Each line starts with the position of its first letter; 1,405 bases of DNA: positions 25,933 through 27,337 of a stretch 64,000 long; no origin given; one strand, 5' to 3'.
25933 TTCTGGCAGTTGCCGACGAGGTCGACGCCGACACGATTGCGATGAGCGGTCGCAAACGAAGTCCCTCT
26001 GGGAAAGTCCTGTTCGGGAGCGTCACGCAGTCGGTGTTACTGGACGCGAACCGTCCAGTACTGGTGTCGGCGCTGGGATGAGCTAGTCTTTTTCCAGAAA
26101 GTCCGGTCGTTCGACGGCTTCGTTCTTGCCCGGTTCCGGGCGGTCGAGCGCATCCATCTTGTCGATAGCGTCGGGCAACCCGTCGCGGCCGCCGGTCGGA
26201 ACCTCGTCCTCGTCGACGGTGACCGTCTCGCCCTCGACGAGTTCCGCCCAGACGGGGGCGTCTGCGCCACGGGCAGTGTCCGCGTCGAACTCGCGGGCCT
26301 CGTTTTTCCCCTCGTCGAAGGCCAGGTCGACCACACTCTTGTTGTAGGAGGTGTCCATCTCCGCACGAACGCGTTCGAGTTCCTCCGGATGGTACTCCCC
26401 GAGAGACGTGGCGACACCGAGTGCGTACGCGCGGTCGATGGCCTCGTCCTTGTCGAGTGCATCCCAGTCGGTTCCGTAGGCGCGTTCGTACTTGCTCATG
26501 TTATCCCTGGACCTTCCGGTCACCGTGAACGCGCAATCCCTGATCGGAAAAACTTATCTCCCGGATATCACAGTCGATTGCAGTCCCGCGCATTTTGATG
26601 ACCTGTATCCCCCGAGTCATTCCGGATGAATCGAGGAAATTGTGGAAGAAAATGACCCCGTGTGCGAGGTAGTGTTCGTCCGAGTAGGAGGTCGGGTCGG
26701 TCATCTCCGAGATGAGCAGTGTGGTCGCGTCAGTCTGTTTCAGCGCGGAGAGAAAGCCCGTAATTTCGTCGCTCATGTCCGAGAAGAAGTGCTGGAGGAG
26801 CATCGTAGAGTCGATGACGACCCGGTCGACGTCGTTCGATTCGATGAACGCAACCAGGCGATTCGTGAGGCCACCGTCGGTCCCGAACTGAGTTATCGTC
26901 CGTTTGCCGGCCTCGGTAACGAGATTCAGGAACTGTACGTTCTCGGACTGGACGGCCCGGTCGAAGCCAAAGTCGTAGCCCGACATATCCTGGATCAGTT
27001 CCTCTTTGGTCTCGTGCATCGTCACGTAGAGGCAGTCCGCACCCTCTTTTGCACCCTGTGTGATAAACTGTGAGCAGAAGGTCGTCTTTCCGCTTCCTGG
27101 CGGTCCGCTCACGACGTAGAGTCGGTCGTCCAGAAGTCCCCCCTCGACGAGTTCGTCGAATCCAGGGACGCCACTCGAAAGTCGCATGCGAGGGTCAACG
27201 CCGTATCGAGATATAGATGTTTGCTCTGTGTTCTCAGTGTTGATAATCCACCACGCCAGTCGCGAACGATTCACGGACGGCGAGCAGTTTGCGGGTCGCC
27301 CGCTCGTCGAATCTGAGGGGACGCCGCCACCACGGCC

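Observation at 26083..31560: Divergent KaiC-centred gene cluster: two KaiC-family ATPases, an uncharacterised (Nmad3-like?) protein, a Zn-ribbon membrane protein and a pseudo-receiver/PAS histidine kinase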

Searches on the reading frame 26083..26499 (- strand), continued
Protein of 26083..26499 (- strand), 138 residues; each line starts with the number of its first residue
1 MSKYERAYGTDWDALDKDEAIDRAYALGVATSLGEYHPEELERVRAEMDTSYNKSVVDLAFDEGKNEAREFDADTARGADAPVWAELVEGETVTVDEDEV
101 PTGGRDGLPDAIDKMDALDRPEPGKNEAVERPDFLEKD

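Call 63: fold_search(model_id=the predicted structure, library=pdb)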
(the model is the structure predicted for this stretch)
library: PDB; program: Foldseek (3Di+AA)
matches with E <= 10: 89; with E <= 0.001: 0
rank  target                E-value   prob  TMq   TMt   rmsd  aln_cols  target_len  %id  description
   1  2oyo_A                1.3e+00  0.25  0.28  0.22   6.6        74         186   19  Crystal structure of Uncharacterized peroxidase-related protein (YP_604910.1) from Deinococcus geothermalis DSM 11300  (released 2007-03-20)
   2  8ys5_B                1.6e+00  0.54  0.29  0.22   4.8        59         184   20  Cryo-EM structure of the Helicobacter pylori OorDABC complex in the apo-form (released 2025-07-02)
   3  9dtf_A                1.8e+00  0.06  0.16  0.09  14.1       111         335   19  Crystal structure of the complex of M. tuberculosis PheRS with cognate precursor tRNA and fragment DDD01008876 (released 2025-06-04)
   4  9teo_A                1.8e+00  0.06  0.18  0.06  17.9       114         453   18  PhiC31 excisive synapse: P'-bound subregion (released 2026-02-11)
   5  9dsx_A                2.1e+00  0.11  0.23  0.12  12.8        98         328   20  Crystal structure of the complex of M. tuberculosis PheRS with cognate precursor tRNA and fragment DDD00107555 (released 2025-06-04)
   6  4c18_A                2.9e+00  0.07  0.18  0.29  15.7        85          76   14  The structure of the Tsi2 dimer with a disulfide bond (released 2014-08-27)
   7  6j42_B                3.1e+00  0.10  0.25  0.17  15.2        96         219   12  Crystal Structure of Wild Type KatB, a manganese catalase from Anabaena (released 2020-01-15)
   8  9ifc_A                3.5e+00  0.07  0.25  0.10  18.0       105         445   19  PhiC31 integrative synapse: CC dimer subregion (released 2026-02-11)
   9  4z02_B                3.7e+00  0.38  0.24  0.31   1.3        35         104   20  Crystal structure of BRD1 in complex with Isoquinoline-3-carboxylic acid (released 2015-04-22)
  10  9drs_A                3.7e+00  0.05  0.18  0.09  13.7       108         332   18  Crystal structure of M. tuberculosis PheRS-tRNA complex bound to inhibitor D-116 (released 2025-02-12)
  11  2ib0_A                3.9e+00  0.16  0.27  0.27  11.3        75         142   11  Crystal structure of a conserved hypothetical protein, rv2844, from Mycobacterium tuberculosis (released 2006-09-26)
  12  5sva_U                3.9e+00  0.04  0.18  0.17  24.7        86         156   19  Mediator-RNA Polymerase II Pre-Initiation Complex (released 2016-09-28)
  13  3on3_B                4.2e+00  0.25  0.29  0.24   7.3        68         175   19  The crystal structure of keto/oxoacid ferredoxin oxidoreductase, gamma subunit from Geobacter sulfurreducens PCA (released 2010-09-22)
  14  8kc4                  4.2e+00  0.16  0.29  0.27   4.5        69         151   20  De novo design protein -NA05 (released 2024-08-07)
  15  8pi8_A                4.2e+00  0.08  0.19  0.15  13.2        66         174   17  DNA binding domain of HNF-1A bound to P2-HNF4A promoter DNA (released 2024-06-19)
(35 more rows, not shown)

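Call 86: search_dna_similar(query=window:26083-26499:-, collection=plasmids, mode=protein, max_evalue=0.01, max_rows=20)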
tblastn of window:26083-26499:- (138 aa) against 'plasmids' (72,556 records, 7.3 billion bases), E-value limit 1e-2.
No match.

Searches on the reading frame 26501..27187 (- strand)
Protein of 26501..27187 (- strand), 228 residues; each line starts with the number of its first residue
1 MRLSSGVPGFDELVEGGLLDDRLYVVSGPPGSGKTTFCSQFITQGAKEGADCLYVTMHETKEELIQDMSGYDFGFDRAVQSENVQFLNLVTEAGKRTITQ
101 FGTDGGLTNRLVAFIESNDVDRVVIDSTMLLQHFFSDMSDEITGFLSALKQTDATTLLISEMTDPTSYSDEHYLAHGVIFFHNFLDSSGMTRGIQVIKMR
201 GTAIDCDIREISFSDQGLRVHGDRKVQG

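Call 3: search_protein_families(library=pfam, proteins=[window:26501-27187:-], max_evalue=0.01)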
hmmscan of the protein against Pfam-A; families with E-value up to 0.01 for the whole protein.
window:26501-27187:- (228 aa): 16 families
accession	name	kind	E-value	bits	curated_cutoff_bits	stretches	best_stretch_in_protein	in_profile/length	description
PF06745.19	ATPase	-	2.3e-41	142.1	26.6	1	4-223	2-229/231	KaiC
PF13481.12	AAA_25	-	4.1e-06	27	27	1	12-159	24-187/195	AAA domain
PF07088.17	GvpD_P-loop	-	1.6e-05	25.3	24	1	25-192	14-183/189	GvpD gas vesicle protein, P-loop domain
PF20720.3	nSTAND3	-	2.7e-05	24.3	27.2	1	19-66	15-62/155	Novel STAND NTPase 3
PF24883.2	NPHP3_N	-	4.7e-05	24.1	24.8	1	21-62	22-63/164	Nephrocystin 3, N-terminal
PF13401.12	AAA_22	-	9.9e-05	23.1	27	1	21-61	5-45/130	AAA domain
PF03796.21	DnaB_C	-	0.00012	22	27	1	4-69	3-68/255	DnaB-like helicase C terminal domain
PF19044.6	P-loop_TraG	-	0.00047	19.4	25.8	1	10-77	18-85/413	TraG P-loop domain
PF13173.12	AAA_14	-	0.00054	20.4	27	1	21-67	2-47/129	AAA domain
PF01637.24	ATPase_2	-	0.0015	18.8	33.2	1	22-63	21-62/225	ATPase domain predominantly from Archaea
PF13191.12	AAA_16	-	0.0016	19.4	32.6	1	22-119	25-104/167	AAA ATPase domain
PF03029.23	ATP_bind_1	-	0.0019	18.5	27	1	26-57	1-32/240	Conserved hypothetical ATP binding protein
PF25199.1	nSTAND_NTPase5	-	0.0023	18.2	34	0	22-62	42-83/145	Novel STAND NTPase 5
PF00004.35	AAA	-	0.0026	18.6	21.2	0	25-67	2-41/131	ATPase family associated with various cellular activities (AAA)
PF14417.12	MEDS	-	0.0026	18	29.8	1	39-89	18-68/161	MEDS: MEthanogen/methylotroph, DcmR Sensory domain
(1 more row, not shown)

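Call 4: search_protein_families(library=ncbifam, proteins=[window:26501-27187:-], max_evalue=0.01)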
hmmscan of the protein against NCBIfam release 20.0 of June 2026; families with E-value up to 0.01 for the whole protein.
window:26501-27187:- (228 aa): 18 families
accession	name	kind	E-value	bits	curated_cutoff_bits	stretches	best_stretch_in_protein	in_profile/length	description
TIGR03880.1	KaiC_arch_3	hypoth_equivalog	3.5e-35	121.6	249.45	1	6-225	1-222/224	KaiC domain-containing protein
NF006799.0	PRK09302.1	equivalog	1.2e-33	116.5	408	1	2-203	12-221/515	circadian clock protein KaiC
TIGR03881.1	KaiC_arch_4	hypoth_equivalog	2.8e-22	79.5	247.8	1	2-220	2-228/231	KaiC domain-containing protein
TIGR02655.1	circ_KaiC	equivalog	6e-19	68.1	546.25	1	3-205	3-213/484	circadian clock protein KaiC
TIGR03877.1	thermo_KaiC_1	hypoth_equivalog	3.1e-18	66.1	307.25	1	2-224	3-236/238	KaiC domain-containing protein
NF052589.1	ArlH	equivalog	2.2e-10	40.6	215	1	11-159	10-155/229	archaellum protein ArlH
NF004723.0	PRK06067.1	subfamily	5.1e-09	36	194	1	3-152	16-160/243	flagellar accessory protein FlaH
TIGR03600.1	phage_DnaB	exception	1.2e-07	31.1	498.65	1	3-70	177-244/421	phage replicative helicase, DnaB family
TIGR03878.1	thermo_KaiC_2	hypoth_equivalog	2.7e-06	26.9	232.2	1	17-161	32-174/259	KaiC domain-containing protein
TIGR00416.1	sms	equivalog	3.7e-06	25.9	403.05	1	2-62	75-135/454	DNA repair protein RadA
TIGR02237.1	recomb_radB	equivalog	7.2e-05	22.8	172.4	1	11-140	2-116/210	DNA repair and recombination protein RadB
NF004629.0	PRK05973.1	equivalog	0.00015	20.9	156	1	22-78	65-121/237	DNA helicase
TIGR00665.1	DnaB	equivalog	0.0022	16.9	385.25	1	6-68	181-243/435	replicative DNA helicase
NF003301.0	PRK04301.1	equivalog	0.0026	17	259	1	2-70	82-157/316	DNA repair and recombination protein RadA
NF006320.0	PRK08533.1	equivalog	0.0028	17.3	215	1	14-155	17-152/230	flagellar accessory protein FlaH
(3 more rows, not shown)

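Call 6: search_protein_families(library=padloc, proteins=[window:26501-27187:-], max_evalue=0.01)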
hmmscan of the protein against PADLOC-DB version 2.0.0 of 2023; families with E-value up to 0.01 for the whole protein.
window:26501-27187:- (228 aa): 5 families
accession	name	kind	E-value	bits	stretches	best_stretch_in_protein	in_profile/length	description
PDLC04140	mad8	-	5.7e-06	24.1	1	21-89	27-70/314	mads_8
PDLC03920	MkoA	-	0.00014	18.2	1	22-45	632-655/1112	-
PDLC05064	PDC-S68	-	0.0046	12.7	0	19-56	698-735/1273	-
PDLC03924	MkoC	-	0.0048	13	1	23-43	268-288/1136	-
PDLC03921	MkoA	-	0.0092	11.6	0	25-45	1046-1066/1607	-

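Call 45: search_solved_structures(query=window:26501-27187:-, max_evalue=0.001)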
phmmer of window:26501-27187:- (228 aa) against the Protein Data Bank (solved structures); distinct sequences matched with E-value up to 0.001: 49.
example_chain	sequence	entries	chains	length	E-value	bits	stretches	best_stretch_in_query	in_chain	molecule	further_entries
8zn5_B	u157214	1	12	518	1.1e-43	152.6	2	2-203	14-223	KaiC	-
8zn6_F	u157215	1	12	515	4.3e-32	114.7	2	2-203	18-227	KaiC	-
7x1y_A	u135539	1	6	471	1.1e-31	113.4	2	5-219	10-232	Circadian clock oscillator protein KaiC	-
7dye_A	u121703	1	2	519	1.5e-31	113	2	5-219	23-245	Circadian clock protein kinase KaiC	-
3k0f_A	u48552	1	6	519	1.9e-31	112.6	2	5-219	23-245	Circadian clock protein kinase KaiC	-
3jzm_A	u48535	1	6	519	2e-31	112.5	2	5-219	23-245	Circadian clock protein kinase kaiC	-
8jon_A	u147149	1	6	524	2.4e-31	112.3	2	4-219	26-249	Circadian clock oscillator protein KaiC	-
7s65_A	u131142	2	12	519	2.5e-31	112.2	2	5-219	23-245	Circadian clock protein kinase KaiC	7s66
8wv8_A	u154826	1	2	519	2.8e-31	112.1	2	5-219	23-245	Circadian clock oscillator protein KaiC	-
8wve_A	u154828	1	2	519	3e-31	112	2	5-219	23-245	Circadian clock oscillator protein KaiC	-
3k0a_A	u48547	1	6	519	3.3e-31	111.8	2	5-219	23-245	Circadian clock protein kinase KaiC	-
7dyk_A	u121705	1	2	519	3.4e-31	111.8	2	5-219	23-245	Circadian clock protein kinase KaiC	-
3k0c_A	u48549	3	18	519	3.8e-31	111.6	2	5-219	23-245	Circadian clock protein kinase KaiC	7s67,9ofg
3k0e_A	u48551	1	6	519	4e-31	111.5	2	5-219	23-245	Circadian clock protein kinase KaiC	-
7wdc_A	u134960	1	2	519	4.2e-31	111.5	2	5-219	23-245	Circadian clock protein kinase KaiC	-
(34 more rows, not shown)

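Call 87: search_dna_similar(query=window:26501-27187:-, collection=plasmids, mode=protein, max_evalue=1e-20, max_rows=25)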
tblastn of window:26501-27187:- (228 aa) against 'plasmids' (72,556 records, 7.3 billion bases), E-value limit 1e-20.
Records with a match: 15; places in all: 15; records where one place covers at least 80% of the query: 15.
Best place of each record, by identity: <60% 15.
By first word of the organism name: Sinorhizobium 11; Halorussus 2; Haladaptatus 1; Sphingobium 1.
By predicted mobility (MOB-suite, as given by PLSDB): conjugative 11; non-mobilizable 3; mobilizable 1.
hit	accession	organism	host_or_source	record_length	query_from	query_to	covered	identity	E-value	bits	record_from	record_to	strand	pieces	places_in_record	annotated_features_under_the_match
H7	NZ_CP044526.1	Halorussus halophilus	pure culture,marine solar saltern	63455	2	221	96%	31.8%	6e-21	98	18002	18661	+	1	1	gvpD: ATPase domain-containing protein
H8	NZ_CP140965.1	Sinorhizobium medicae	Medicago lupulina,whole organism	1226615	3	210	91%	33.2%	4e-21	99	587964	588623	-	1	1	record has no annotation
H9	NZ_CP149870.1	Sinorhizobium medicae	Melilotus albus,Cell Culture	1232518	3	210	91%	33.2%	4e-21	99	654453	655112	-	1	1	record has no annotation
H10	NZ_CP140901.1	Sinorhizobium medicae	Medicago lupulina,whole organism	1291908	3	210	91%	33.2%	4e-21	99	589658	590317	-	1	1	record has no annotation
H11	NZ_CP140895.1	Sinorhizobium medicae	Medicago lupulina,whole organism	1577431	3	210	91%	33.2%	4e-21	99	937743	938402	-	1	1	record has no annotation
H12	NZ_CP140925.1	Sinorhizobium medicae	Medicago lupulina,whole organism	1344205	3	210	91%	33.2%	9e-21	97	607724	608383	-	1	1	record has no annotation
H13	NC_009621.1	Sinorhizobium medicae WSM419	-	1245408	3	210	91%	33.2%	9e-21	97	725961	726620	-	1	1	record has no annotation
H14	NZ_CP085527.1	Sinorhizobium meliloti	Medicago,cell culture,lupulina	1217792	3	210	91%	32.7%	6e-21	98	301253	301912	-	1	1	none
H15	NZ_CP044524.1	Halorussus halophilus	pure culture,marine solar saltern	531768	2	223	97%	30.5%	2e-21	99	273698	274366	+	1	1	gvpD: ATPase domain-containing protein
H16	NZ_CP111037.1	Haladaptatus caseinilyticus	cell culture,sediment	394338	2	223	97%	30.4%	1e-21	100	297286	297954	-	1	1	ATPase domain-containing protein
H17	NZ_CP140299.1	Sinorhizobium kummerowiae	Kummerowia stipulacea,Pure culture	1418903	3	210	91%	32.3%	4e-21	98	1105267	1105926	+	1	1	none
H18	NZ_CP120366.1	Sinorhizobium kummerowiae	Kummerowia stipulacea,Pure culture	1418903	3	210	91%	32.3%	4e-21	98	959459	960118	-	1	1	none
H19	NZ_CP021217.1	Sinorhizobium meliloti RU11/001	-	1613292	3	210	91%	32.3%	1e-20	97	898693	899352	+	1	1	none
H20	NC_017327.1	Sinorhizobium meliloti SM11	-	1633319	3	210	91%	32.3%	1e-20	97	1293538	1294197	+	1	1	none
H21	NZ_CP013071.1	Sphingobium indicum B90A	sugarcane rhizosphere soil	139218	5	220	95%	30.0%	5e-21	98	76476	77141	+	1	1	ATPase domain-containing protein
